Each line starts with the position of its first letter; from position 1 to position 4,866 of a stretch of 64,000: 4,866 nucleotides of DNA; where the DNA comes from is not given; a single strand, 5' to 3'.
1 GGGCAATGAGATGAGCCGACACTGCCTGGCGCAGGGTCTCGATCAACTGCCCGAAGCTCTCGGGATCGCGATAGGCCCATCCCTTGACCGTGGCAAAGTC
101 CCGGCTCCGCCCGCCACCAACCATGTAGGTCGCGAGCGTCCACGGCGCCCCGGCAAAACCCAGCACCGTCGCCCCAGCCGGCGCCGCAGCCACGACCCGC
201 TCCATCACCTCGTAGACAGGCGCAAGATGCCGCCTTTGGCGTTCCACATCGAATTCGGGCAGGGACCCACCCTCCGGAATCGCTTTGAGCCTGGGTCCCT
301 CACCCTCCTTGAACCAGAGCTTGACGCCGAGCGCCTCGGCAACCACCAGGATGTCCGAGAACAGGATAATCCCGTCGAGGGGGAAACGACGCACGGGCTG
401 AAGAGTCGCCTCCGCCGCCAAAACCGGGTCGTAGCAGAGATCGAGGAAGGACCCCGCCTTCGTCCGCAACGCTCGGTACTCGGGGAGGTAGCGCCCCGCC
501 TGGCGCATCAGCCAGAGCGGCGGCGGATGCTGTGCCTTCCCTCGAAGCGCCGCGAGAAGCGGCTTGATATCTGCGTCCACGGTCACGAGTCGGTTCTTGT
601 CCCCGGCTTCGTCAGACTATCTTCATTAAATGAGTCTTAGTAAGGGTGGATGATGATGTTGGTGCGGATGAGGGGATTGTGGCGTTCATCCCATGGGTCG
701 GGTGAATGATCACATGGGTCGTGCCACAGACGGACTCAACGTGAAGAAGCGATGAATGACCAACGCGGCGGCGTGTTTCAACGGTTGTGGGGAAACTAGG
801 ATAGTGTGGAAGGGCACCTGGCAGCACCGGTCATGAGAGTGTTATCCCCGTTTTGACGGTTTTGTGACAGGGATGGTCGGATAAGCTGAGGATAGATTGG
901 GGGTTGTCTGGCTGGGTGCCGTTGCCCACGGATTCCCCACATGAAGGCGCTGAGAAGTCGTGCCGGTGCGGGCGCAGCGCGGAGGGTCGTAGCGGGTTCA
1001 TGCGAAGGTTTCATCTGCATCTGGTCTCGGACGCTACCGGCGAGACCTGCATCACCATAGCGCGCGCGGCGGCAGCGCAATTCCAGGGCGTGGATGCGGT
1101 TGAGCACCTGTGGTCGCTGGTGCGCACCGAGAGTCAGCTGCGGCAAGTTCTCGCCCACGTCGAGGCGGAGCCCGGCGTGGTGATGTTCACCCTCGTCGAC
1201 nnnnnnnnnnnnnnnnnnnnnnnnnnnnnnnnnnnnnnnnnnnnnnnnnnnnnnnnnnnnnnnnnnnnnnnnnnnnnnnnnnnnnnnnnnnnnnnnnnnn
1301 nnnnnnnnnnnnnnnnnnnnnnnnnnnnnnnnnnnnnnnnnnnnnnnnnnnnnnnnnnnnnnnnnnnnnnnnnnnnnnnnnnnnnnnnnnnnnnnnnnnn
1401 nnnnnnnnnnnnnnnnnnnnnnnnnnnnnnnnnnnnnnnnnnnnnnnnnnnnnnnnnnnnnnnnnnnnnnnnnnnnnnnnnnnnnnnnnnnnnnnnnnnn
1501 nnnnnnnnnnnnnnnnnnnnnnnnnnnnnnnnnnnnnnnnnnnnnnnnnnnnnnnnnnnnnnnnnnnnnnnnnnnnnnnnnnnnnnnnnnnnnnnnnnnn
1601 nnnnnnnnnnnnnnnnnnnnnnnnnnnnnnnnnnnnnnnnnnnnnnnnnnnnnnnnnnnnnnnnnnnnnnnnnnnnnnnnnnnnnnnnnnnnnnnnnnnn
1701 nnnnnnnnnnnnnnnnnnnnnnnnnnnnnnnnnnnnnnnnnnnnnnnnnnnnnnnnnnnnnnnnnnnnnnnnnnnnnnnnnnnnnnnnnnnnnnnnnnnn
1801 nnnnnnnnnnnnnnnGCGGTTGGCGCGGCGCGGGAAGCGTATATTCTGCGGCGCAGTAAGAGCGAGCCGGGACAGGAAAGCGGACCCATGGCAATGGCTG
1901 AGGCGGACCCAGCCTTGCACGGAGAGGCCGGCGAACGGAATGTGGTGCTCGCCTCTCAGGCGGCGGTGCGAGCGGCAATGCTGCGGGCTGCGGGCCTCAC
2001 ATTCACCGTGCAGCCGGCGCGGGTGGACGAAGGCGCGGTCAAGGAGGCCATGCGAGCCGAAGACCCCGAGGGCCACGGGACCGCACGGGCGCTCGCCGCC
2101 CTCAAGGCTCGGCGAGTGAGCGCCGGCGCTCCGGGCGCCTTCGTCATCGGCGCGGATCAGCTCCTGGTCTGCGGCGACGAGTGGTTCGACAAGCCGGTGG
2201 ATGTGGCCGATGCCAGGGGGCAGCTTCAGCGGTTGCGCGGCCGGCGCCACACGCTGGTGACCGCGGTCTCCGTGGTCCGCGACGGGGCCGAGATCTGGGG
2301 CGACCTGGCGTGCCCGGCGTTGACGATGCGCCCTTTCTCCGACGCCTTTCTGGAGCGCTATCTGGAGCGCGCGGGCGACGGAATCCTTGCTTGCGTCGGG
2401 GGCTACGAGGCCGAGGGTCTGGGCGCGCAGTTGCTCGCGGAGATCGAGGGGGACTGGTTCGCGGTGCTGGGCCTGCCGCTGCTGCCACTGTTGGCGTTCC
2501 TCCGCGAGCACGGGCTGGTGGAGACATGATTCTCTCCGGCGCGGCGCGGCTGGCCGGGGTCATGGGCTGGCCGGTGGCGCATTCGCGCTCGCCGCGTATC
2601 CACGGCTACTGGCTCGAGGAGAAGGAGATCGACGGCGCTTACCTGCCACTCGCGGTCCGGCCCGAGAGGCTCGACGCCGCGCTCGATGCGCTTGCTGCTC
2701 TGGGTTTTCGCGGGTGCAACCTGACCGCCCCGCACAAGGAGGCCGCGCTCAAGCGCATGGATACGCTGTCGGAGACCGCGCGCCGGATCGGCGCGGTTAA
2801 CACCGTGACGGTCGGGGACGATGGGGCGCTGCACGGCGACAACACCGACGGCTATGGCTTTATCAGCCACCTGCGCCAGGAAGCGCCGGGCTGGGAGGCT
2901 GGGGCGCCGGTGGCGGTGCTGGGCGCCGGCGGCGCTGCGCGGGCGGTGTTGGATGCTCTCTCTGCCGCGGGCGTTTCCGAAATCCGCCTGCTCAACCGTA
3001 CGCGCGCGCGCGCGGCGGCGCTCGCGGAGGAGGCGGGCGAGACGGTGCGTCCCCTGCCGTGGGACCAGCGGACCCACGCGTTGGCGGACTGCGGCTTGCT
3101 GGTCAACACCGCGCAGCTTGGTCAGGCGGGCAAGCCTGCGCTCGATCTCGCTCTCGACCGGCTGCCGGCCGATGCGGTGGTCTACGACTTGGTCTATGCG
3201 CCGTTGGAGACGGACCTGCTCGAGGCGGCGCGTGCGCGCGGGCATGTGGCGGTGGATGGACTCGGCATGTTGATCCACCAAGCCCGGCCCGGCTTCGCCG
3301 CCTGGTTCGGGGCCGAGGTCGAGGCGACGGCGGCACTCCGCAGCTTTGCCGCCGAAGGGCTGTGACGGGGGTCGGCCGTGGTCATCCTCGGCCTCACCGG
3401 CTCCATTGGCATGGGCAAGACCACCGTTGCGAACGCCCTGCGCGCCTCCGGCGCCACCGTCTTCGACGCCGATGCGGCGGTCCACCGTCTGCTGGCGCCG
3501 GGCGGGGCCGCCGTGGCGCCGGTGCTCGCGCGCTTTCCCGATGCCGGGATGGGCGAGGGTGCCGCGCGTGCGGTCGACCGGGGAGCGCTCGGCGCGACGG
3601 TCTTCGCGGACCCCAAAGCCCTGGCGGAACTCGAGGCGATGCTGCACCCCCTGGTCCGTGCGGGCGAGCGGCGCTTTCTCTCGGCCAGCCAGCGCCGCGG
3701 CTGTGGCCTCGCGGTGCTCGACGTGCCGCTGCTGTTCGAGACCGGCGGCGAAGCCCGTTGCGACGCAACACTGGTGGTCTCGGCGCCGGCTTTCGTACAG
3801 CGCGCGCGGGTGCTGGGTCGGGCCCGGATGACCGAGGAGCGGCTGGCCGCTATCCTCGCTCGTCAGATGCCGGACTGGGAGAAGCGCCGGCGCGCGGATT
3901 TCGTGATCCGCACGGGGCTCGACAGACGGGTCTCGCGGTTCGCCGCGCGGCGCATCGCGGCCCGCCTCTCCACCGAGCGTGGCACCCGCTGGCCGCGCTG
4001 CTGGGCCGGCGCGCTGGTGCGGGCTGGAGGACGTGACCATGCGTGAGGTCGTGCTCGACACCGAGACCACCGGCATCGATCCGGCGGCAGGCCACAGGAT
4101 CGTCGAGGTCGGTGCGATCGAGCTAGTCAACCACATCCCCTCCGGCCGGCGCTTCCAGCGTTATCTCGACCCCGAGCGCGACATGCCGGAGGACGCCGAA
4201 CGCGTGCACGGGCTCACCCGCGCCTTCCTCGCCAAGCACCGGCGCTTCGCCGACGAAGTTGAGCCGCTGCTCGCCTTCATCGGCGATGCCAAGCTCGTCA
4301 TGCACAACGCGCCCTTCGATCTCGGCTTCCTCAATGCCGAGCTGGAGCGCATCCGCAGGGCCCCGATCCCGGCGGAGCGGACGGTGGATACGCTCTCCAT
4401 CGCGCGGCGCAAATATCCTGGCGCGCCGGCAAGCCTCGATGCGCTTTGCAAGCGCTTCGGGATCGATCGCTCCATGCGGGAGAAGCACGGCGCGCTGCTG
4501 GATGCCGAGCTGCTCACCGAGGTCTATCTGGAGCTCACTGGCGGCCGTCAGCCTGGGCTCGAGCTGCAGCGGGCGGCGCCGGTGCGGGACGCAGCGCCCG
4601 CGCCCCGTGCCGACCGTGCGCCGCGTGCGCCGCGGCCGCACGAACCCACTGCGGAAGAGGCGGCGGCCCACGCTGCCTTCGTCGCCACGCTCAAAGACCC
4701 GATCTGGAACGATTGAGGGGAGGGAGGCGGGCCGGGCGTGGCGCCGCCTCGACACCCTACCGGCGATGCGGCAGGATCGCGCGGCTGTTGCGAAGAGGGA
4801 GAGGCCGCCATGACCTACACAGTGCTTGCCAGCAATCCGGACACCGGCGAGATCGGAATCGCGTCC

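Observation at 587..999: Probable chromosomal replication origin in the hemE / PDRP-maf-aroE-coaE-dnaQ divergent gap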

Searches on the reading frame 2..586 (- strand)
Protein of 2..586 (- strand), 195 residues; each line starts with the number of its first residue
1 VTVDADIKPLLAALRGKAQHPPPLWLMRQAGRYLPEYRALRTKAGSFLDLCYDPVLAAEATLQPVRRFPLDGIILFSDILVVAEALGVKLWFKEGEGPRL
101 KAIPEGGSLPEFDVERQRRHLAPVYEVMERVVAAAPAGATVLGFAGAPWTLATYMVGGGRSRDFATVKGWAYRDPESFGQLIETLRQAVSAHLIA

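Call 7: search_protein_families(library=ncbifam, proteins=[window:2-586:-])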
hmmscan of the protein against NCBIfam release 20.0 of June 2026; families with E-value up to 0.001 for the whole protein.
window:2-586:- (195 aa): 1 family
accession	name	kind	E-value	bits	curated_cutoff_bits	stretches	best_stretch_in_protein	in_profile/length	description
TIGR01464.1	hemE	equivalog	2.4e-62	210.9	302.95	1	10-194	2-187/338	uroporphyrinogen decarboxylase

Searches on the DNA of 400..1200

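Call 33: search_rna_families(source=window, start=400, end=1200, threshold=evalue, max_evalue=1)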
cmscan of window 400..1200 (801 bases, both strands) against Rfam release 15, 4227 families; matches with E-value up to 1: 0.
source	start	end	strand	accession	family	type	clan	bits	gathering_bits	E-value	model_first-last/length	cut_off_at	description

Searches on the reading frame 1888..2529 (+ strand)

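Call 7: search_protein_families(library=ncbifam, proteins=[window:1888-2529:+])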
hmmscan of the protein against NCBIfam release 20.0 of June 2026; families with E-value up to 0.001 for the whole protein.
window:1888-2529:+ (213 aa): 14 families
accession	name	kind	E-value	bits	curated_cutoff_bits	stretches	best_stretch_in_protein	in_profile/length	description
NF002690.0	PRK02478.1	equivalog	3.9e-57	193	269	1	18-212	4-198/199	Maf-like protein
TIGR00172.1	maf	subfamily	1.9e-29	102.5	117.15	1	18-205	4-184/185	Maf family nucleotide pyrophosphatase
NF010942.0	PRK14362.1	equivalog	2.7e-26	92.2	290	1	16-211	11-201/210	Maf-like protein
NF010941.0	PRK14361.1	equivalog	5.8e-26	91.3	272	1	15-210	4-189/194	Maf-like protein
NF010948.0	PRK14368.1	equivalog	2e-25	89.3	291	1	16-209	4-190/193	Maf-like protein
NF010943.0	PRK14363.1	equivalog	1.5e-19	70.3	273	1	19-209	3-184/204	Maf-like protein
NF010945.0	PRK14365.1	equivalog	3e-18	66.1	273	1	17-210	2-189/197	Maf-like protein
NF003403.0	PRK04694.1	equivalog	4e-16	59.3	300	1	20-199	3-178/190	Maf-like protein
NF002401.0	PRK01441.1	equivalog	7.5e-16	58.3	317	1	16-209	4-196/207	Maf-like protein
NF000867.0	PRK00078.1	equivalog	2.9e-15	56.4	249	1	18-209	2-189/192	Maf-like protein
NF010946.0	PRK14366.1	equivalog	1e-14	54.5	284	1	18-201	6-182/195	Maf-like protein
NF003141.0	PRK04056.1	equivalog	1.8e-10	40.7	161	1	19-205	2-180/181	septum formation inhibitor Maf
NF010947.0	PRK14367.1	equivalog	2.8e-10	39.7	315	1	20-209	5-192/202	Maf-like protein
NF010944.0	PRK14364.1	equivalog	1.7e-09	37.5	311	1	21-202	1-173/181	Maf-like protein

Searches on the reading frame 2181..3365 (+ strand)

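Call 7: search_protein_families(library=ncbifam, proteins=[window:2181-3365:+])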
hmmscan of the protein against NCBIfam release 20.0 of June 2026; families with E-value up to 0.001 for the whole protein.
window:2181-3365:+ (394 aa): 20 families
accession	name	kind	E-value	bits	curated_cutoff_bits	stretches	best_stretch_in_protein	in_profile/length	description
NF001312.0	PRK00258.1-4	equivalog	2.8e-105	351.7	295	1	120-390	7-278/285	shikimate dehydrogenase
NF001319.0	PRK00258.3-3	equivalog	6e-64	215.8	252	1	122-389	6-270/279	shikimate dehydrogenase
TIGR00507.1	aroE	equivalog_domain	4.9e-63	212.8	200.2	1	124-384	2-260/270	shikimate dehydrogenase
NF001314.0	PRK00258.2-2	equivalog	2.6e-59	200.7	248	1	117-387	2-281/290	shikimate dehydrogenase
NF001310.0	PRK00258.1-2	equivalog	1.1e-56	192.1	221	1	127-388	7-271/279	shikimate dehydrogenase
NF009201.0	PRK12549.1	subfamily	5.7e-48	163.5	235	1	123-390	8-281/286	shikimate dehydrogenase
NF009200.0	PRK12548.1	subfamily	1.1e-47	162.8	432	1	117-381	4-279/289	shikimate dehydrogenase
NF001315.0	PRK00258.2-4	equivalog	1.4e-47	162.2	413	1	116-383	1-273/284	shikimate dehydrogenase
NF001311.0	PRK00258.1-3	equivalog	2.5e-45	154.9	235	1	122-380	5-259/279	shikimate dehydrogenase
NF001313.0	PRK00258.2-1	equivalog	1.9e-41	142.5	431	1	119-380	6-277/290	shikimate dehydrogenase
NF001322.0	PRK00258.3-6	equivalog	4.4e-40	137.7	285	1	123-381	6-255/272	shikimate dehydrogenase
NF001316.0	PRK00258.2-5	equivalog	1.1e-36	126.5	247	1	126-382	5-250/263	shikimate dehydrogenase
NF010631.0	PRK14027.1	equivalog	2.5e-33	115.6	515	1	161-382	48-273/283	quinate/shikimate dehydrogenase (NAD+)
NF009202.0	PRK12550.1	equivalog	1.5e-32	113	306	1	139-378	25-256/272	shikimate 5-dehydrogenase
NF009390.0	PRK12749.1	equivalog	1.2e-31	110.2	349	1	123-379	8-274/288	quinate/shikimate dehydrogenase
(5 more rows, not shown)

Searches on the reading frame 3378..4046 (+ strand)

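Call 7: search_protein_families(library=ncbifam, proteins=[window:3378-4046:+])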
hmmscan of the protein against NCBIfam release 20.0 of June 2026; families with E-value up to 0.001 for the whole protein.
window:3378-4046:+ (222 aa): 2 families
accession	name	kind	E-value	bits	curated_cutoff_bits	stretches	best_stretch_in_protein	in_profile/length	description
TIGR00152.1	TIGR00152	equivalog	1.1e-32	113.4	65.55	1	3-178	1-174/188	dephospho-CoA kinase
NF002879.0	PRK03333.1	equivalog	1.8e-27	96.4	215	1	1-178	1-174/395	dephospho-CoA kinase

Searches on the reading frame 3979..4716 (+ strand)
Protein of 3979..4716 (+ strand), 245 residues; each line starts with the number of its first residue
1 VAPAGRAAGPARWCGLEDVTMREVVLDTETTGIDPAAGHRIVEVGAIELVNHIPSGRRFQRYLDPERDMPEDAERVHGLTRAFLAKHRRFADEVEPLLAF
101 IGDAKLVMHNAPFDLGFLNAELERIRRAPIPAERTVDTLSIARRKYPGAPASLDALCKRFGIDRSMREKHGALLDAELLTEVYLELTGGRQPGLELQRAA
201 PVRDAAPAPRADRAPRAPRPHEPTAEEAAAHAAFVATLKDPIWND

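Call 7: search_protein_families(library=ncbifam, proteins=[window:3979-4716:+])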
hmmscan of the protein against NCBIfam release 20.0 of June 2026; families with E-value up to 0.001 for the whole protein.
window:3979-4716:+ (245 aa): 27 families (the best 25 are shown)
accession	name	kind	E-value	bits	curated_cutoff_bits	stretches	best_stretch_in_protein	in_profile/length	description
TIGR01406.1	dnaQ_proteo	equivalog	1.7e-77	260.1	222.7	1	22-243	1-229/231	DNA polymerase III subunit epsilon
NF004316.1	PRK05711.1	equivalog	6e-75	251.9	196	1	21-239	1-224/234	DNA polymerase III subunit epsilon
TIGR00573.1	dnaq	subfamily_domain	5.9e-42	143.6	71.5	1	22-190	8-177/217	exonuclease, DNA polymerase III, epsilon subunit family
NF005906.0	PRK07883.1-4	equivalog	2.6e-27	95.4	495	1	24-187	9-168/563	DEDD exonuclease domain-containing protein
NF005836.0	PRK07740.1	equivalog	5e-25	88.3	261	1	22-183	60-219/244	hypothetical protein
NF001688.0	PRK00448.1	equivalog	7.3e-24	83.4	873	1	24-186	426-584/1445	PolC-type DNA polymerase III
TIGR01405.1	polC_Gram_pos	equivalog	2.4e-23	81.9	1043.45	1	24-185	192-349/1211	DNA polymerase III subunit alpha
NF005907.0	PRK07883.1-5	equivalog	3.8e-23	81.7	454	1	16-181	25-186/584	DEDD exonuclease domain-containing protein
NF005981.0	PRK08074.1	equivalog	9.5e-23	80.1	789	1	22-186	4-165/931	ATP-dependent DNA helicase DinG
NF005289.0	PRK06807.1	equivalog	1.1e-21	77.3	335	1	22-187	9-169/313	3'-5' exonuclease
NF005905.0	PRK07883.1-3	equivalog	1.2e-21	76.9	508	1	16-186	21-187/581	DEDD exonuclease domain-containing protein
NF004719.0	PRK06063.1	equivalog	5.6e-20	71.5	389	1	24-184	19-174/331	DEDDh family exonuclease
NF004964.0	PRK06310.1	equivalog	3.1e-18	66.1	236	1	23-187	9-171/250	DNA polymerase III subunit epsilon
NF004963.0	PRK06309.1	equivalog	3.8e-18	66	245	1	24-189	5-165/232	DNA polymerase III subunit epsilon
NF006601.0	PRK09145.1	equivalog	6e-18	65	189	1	23-191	31-202/207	3'-5' exonuclease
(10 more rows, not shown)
